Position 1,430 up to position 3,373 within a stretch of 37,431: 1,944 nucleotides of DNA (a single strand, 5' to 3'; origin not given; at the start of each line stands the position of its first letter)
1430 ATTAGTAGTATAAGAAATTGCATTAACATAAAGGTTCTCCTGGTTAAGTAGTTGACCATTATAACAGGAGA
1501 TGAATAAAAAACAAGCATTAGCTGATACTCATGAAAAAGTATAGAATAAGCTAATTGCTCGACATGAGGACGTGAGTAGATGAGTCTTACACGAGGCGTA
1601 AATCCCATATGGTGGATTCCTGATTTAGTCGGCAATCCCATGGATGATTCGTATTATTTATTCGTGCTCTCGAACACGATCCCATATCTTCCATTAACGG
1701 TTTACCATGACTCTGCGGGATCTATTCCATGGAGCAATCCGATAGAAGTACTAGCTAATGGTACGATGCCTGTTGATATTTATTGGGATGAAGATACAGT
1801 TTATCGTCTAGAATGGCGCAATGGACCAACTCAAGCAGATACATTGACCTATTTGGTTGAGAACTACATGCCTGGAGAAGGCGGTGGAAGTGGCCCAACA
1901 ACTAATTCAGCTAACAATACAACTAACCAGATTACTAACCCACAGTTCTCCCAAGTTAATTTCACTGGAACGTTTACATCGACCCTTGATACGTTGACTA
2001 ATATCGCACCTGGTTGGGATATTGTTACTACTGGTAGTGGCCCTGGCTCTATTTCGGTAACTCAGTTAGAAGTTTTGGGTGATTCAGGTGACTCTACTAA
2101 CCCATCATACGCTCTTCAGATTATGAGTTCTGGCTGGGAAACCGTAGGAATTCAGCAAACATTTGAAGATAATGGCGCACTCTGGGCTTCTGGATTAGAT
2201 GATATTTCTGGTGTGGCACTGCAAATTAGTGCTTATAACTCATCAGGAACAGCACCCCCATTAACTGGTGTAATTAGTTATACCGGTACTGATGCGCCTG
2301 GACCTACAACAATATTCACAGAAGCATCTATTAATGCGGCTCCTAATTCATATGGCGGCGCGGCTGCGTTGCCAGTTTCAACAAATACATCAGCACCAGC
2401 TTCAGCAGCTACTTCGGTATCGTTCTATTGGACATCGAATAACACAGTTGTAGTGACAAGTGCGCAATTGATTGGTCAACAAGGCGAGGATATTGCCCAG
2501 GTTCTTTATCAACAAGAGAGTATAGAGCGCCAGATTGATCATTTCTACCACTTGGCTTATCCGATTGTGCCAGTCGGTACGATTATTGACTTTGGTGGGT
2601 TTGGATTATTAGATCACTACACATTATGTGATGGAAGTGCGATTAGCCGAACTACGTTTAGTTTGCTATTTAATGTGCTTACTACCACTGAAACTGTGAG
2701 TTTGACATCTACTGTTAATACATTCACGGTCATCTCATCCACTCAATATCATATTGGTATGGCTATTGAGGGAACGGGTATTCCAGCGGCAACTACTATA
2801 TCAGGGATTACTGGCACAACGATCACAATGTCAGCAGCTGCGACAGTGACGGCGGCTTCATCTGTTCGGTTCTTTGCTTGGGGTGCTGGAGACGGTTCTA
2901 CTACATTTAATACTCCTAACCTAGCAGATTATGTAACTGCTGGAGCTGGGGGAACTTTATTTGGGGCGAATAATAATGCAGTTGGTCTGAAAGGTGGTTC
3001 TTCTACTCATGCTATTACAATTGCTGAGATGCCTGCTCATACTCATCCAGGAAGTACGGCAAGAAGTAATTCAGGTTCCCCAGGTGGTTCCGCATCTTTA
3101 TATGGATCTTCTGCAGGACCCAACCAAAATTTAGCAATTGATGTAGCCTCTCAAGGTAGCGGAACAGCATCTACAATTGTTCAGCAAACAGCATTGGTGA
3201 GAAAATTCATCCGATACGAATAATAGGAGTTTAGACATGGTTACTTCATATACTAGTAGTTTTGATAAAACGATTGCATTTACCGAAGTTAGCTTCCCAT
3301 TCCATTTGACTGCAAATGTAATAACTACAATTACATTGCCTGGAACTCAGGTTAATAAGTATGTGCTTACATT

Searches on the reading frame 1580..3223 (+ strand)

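Call 8: search_protein_families(library=phrogs, proteins=[window:1580-3223:+], max_evalue=0.001)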
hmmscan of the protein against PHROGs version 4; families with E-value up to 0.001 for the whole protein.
window:1580-3223:+ (547 aa): 4 families
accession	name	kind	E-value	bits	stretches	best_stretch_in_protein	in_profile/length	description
phrog_9116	-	tail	3.3e-16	60.1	2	433-491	99-157/455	tail protein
phrog_8763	-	tail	5.4e-09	35.8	1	329-539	541-741/1024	tail protein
phrog_19618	-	tail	1.7e-08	34.9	0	373-496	121-238/387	tail collar protein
phrog_24267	-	unknown function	8.7e-05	23.3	1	465-529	185-248/266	-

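Call 60: search_protein_families(library=pfam, proteins=[window:1580-3223:+], max_evalue=0.001)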
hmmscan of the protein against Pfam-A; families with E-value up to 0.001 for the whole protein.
window:1580-3223:+ (547 aa): 1 family
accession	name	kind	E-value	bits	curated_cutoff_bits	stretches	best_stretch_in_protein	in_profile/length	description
PF07484.17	Collar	-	6e-07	29.8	24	0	333-370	1-38/57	Phage Tail Collar Domain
